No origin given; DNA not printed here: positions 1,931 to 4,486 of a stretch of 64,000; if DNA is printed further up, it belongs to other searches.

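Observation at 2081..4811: Short UvrA paralog divergently paired with a MarR regulator and two operator palindromes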

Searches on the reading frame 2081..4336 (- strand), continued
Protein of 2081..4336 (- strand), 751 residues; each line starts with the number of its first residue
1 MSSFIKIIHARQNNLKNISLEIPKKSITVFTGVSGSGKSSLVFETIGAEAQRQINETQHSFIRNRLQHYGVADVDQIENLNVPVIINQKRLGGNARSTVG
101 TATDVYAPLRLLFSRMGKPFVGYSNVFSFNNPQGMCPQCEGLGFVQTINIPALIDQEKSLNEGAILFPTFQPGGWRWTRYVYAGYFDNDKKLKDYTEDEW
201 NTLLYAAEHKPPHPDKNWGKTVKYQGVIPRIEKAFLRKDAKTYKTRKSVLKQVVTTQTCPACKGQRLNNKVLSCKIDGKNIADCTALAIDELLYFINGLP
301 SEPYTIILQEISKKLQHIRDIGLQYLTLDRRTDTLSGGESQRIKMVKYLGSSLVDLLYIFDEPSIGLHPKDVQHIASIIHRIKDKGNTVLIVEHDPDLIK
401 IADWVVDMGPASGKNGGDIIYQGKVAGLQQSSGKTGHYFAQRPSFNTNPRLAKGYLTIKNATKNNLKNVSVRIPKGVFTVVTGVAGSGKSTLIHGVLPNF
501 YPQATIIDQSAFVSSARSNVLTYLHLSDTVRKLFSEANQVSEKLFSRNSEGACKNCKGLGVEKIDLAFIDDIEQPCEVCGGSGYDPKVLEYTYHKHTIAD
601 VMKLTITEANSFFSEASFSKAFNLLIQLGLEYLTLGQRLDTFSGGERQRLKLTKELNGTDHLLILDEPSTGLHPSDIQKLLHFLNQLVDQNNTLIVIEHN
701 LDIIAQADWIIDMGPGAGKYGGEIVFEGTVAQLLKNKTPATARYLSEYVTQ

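Call 5: search_solved_structures(query=window:2081-4336:-, max_evalue=1e-10, show_alignments=3)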
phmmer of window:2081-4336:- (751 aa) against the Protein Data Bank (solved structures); distinct sequences matched with E-value up to 1e-10: 70 (the best 60 are shown).
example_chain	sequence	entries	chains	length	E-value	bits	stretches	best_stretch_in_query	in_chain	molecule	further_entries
7sh1_A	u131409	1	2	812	7.6e-209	698.9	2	129-749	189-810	Excinuclease ABC subunit UvrA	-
3pih_A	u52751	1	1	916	5.8e-163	547.2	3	125-500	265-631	UvrABC system protein A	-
2r6f_A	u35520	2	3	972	2.1e-154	518.9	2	103-747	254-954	Excinuclease ABC subunit A | Excinuclease ABC, A subunit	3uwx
9gxk_A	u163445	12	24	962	1.1e-150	506.6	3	125-497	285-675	UvrABC system protein A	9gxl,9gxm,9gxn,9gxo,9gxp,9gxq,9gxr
9gxu_A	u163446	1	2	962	7.3e-150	503.9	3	125-497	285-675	UvrABC system protein A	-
9gxw_A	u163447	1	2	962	7.4e-150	503.9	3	125-497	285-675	UvrABC system protein A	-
2vf7_A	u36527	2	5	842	3.6e-145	488.4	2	3-497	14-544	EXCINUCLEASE ABC, SUBUNIT A. | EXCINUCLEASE ABC SUBUNIT A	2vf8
3zqj_A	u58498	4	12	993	5.1e-144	484.6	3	126-498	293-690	UVRABC SYSTEM PROTEIN A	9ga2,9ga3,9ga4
9ga5_A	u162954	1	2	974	6.3e-144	484.3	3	126-497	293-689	UvrABC system protein A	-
6n9l_A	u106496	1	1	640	1.4e-140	473.2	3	274-501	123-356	UvrABC system protein A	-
3ux8_A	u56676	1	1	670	3.4e-134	452.1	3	505-747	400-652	Excinuclease ABC, A subunit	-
3j15_B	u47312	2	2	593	3.8e-15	58.5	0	309-400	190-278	ABC transporter ATP-binding protein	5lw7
3bk7_A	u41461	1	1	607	4.1e-15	58.4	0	309-400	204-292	ABC transporter ATP-binding protein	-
5yv5_A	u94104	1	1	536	3.1e-14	55.5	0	318-400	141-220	ATPase RIL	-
1yqt_A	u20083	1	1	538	1e-13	53.8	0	318-400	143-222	RNase l inhibitor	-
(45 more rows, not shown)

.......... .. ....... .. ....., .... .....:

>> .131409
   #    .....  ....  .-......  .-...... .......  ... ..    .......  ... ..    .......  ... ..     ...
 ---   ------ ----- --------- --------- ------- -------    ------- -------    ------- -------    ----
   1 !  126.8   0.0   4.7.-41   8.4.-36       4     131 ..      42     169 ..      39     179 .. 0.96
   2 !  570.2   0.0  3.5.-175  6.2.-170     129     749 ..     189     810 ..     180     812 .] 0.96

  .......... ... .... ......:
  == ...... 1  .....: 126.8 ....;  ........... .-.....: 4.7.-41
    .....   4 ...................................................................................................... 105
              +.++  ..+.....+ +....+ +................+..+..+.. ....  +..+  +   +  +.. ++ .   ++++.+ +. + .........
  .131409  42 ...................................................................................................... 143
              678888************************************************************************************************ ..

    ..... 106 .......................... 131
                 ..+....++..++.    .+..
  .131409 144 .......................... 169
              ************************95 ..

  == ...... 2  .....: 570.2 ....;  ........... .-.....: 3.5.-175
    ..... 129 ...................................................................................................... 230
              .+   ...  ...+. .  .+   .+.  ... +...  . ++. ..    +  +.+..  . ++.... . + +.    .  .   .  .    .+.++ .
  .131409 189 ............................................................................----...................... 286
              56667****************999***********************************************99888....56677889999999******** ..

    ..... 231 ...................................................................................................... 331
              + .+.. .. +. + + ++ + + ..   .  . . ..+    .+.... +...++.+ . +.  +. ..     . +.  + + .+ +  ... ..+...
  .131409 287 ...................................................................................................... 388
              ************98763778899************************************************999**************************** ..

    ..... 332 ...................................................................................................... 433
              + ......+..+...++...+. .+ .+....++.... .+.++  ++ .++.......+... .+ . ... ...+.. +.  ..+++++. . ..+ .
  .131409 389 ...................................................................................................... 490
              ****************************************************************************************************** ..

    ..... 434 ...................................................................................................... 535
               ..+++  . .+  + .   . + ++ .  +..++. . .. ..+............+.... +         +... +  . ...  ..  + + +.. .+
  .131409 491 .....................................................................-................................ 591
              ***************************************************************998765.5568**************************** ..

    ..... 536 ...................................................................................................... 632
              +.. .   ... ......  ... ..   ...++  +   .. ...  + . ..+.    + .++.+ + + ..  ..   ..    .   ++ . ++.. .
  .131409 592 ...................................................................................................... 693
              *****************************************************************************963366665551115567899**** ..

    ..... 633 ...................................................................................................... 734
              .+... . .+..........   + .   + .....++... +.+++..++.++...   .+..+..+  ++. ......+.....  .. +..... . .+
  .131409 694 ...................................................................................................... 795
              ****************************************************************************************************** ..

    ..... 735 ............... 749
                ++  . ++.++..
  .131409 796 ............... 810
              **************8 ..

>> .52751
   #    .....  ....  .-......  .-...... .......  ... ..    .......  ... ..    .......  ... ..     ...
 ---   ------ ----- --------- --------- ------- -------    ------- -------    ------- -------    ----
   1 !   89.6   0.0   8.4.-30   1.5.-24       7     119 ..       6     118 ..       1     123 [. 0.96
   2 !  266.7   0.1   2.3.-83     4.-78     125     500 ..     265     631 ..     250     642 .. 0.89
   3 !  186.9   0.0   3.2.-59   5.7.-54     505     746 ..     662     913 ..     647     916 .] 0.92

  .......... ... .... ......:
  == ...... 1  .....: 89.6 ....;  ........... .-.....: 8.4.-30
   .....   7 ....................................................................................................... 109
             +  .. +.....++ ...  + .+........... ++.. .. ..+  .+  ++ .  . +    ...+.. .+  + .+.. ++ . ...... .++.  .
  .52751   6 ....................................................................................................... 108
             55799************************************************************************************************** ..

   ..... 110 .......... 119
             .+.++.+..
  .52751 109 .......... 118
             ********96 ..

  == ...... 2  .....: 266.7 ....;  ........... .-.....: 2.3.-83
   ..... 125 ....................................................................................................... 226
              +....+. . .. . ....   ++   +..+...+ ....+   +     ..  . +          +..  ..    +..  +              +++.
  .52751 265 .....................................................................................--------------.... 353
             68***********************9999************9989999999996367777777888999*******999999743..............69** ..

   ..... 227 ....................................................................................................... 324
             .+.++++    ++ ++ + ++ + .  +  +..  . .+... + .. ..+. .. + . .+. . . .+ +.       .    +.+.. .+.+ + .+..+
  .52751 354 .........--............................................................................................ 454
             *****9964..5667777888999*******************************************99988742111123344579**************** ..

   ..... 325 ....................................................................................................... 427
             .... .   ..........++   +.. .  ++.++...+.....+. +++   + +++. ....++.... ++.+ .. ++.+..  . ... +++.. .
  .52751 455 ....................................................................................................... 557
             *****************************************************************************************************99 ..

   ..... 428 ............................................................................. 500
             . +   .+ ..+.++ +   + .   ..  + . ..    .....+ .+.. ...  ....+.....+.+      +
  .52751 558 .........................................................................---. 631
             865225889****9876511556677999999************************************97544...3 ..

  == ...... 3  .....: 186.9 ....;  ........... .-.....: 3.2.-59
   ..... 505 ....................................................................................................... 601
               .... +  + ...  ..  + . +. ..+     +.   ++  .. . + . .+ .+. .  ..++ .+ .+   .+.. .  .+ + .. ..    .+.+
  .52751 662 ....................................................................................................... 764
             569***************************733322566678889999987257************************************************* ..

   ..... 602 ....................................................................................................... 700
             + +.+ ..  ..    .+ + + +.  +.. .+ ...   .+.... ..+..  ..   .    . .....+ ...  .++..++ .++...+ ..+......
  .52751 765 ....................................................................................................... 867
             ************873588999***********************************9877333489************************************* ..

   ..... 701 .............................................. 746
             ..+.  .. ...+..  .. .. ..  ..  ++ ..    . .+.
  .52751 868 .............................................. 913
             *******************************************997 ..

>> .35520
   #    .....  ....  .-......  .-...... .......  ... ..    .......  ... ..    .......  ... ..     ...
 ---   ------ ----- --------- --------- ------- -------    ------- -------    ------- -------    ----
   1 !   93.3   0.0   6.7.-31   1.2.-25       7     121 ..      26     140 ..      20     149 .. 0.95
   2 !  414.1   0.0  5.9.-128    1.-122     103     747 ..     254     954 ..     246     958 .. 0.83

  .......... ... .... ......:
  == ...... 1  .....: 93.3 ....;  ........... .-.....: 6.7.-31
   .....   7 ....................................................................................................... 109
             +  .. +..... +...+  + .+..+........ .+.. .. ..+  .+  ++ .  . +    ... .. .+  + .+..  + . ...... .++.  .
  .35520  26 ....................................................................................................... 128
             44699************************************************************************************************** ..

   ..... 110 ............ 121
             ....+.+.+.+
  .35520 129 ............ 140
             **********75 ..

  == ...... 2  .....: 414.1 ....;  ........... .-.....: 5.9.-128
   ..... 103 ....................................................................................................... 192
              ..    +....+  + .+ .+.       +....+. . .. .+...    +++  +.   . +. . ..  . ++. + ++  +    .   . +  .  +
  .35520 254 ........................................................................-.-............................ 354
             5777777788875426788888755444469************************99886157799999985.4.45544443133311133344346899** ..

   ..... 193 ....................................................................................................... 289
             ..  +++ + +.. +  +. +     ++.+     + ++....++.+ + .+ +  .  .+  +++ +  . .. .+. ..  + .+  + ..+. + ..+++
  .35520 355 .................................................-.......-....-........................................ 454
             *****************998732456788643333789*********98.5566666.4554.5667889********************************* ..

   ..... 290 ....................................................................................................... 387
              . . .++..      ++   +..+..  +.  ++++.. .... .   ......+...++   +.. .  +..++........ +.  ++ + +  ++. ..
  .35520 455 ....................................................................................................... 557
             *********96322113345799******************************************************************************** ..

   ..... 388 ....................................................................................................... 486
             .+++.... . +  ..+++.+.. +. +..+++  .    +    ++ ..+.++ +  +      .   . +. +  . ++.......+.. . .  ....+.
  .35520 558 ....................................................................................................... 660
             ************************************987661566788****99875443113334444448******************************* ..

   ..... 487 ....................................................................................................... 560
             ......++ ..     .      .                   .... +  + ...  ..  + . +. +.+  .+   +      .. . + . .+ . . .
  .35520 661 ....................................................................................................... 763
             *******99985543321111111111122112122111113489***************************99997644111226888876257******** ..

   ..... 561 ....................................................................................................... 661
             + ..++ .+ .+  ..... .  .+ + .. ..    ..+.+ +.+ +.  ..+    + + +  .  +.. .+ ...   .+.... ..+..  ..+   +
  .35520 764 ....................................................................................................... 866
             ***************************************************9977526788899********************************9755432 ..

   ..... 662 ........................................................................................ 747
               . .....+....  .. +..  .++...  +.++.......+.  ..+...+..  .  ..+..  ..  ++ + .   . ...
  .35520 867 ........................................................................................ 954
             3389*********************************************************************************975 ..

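Call 9: find_homologous_proteins(query=window:2081-4336:-, max_evalue=1e-20)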
Query window:2081-4336:- (751 aa): 8000 proteins with E <= 1e-20 among 8000 candidates; the best 120 are listed.
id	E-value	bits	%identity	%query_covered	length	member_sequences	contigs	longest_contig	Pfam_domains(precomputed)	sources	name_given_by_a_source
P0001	0.0e+0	1723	100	100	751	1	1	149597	PF17755.7,PF01443.25,PF00005.34,PF13555.13,PF13401.13,PF03193.23,PF20703.4,PF02463.26,PF00684.26,PF13191.13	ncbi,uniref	ncbi:excinuclease ABC subunit UvrA [Olivibacter ginsenosidimutans]|uniref:UvrABC system protein A n=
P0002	0.0e+0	1566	90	100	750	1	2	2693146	PF17755.7,PF01443.25,PF00005.34,PF13555.13,PF03193.23,PF20703.4,PF02463.26,PF00684.26,PF13191.13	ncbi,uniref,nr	ncbi:ATP-binding cassette domain-containing protein [Olivibacter domesticus]|uniref:UvrABC system pr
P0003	0.0e+0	1565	91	100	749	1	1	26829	PF17755.7,PF01443.25,PF00005.34,PF13555.13,PF03193.23,PF20703.4,PF02463.26,PF00684.26,PF13191.13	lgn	-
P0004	0.0e+0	1548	90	100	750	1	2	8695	PF17755.7,PF01443.25,PF00005.34,PF13175.13,PF13555.13,PF03193.23,PF20703.4,PF02463.26,PF00684.26,PF13191.13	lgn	-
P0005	0.0e+0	1529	89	100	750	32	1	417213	PF17755.7,PF01443.25,PF00005.34,PF13555.13,PF03193.23,PF20703.4,PF02463.26,PF00684.26,PF13304.13,PF13191.13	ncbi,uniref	ncbi:ATP-binding cassette domain-containing protein [Olivibacter jilunii]|uniref:ATP-binding cassett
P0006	0.0e+0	1324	76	100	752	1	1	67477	PF01443.25,PF00005.34,PF13175.13,PF13555.13,PF03193.23,PF02463.26,PF13304.13,PF13191.13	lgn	-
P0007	0.0e+0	1311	75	100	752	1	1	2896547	PF02492.26,PF17755.7,PF01443.25,PF00005.34,PF13555.13,PF03193.23,PF20703.4,PF02463.26,PF13304.13,PF13191.13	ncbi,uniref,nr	ncbi:excinuclease ABC subunit UvrA [Niabella pedocola]|uniref:UvrABC system protein A n=1 Tax=Niabel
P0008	0.0e+0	1309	75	100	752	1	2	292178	PF02492.26,PF01443.25,PF00005.34,PF13476.13,PF13555.13,PF13401.13,PF03193.23,PF02463.26,PF13304.13,PF13191.13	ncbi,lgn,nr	ncbi:MAG: excinuclease ABC subunit UvrA [Niabella sp.]|nr:excinuclease ABC subunit UvrA [Niabella sp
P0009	0.0e+0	1305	75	99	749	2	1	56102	PF17755.7,PF01443.25,PF00005.34,PF13555.13,PF03193.23,PF02463.26,PF00684.26,PF13304.13,PF13191.13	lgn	-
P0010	0.0e+0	1301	74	99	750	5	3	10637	PF17755.7,PF01443.25,PF00005.34,PF13555.13,PF03193.23,PF02463.26,PF00684.26,PF13304.13,PF13191.13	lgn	-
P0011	0.0e+0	1293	74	100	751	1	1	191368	PF17755.7,PF01443.25,PF00005.34,PF13175.13,PF13555.13,PF03193.23,PF02463.26,PF13304.13,PF13191.13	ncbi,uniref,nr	ncbi:excinuclease ABC subunit UvrA [Niabella sp.]|uniref:excinuclease ABC subunit UvrA n=1 Tax=Niabe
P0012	0.0e+0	1293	75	99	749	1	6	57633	PF17755.7,PF01443.25,PF00005.34,PF13555.13,PF03193.23,PF02463.26,PF00684.26,PF13191.13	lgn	-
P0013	0.0e+0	1285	74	99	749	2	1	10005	PF17755.7,PF01443.25,PF00005.34,PF13555.13,PF13401.13,PF03193.23,PF13191.13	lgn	-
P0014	0.0e+0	1283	73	99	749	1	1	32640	PF17755.7,PF01443.25,PF00005.34,PF13555.13,PF03193.23,PF02463.26,PF00684.26,PF13191.13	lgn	-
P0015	0.0e+0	1282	74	99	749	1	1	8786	PF17755.7,PF01443.25,PF00005.34,PF13555.13,PF03193.23,PF02463.26,PF00684.26,PF13304.13,PF13191.13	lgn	-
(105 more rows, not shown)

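Call 10: find_encoding_contigs(protein=window:2081-4336:-, flank=10000, max_places=6)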
Protein window:2081-4336:- (751 aa): no gene with exactly this product is on record in the collection.
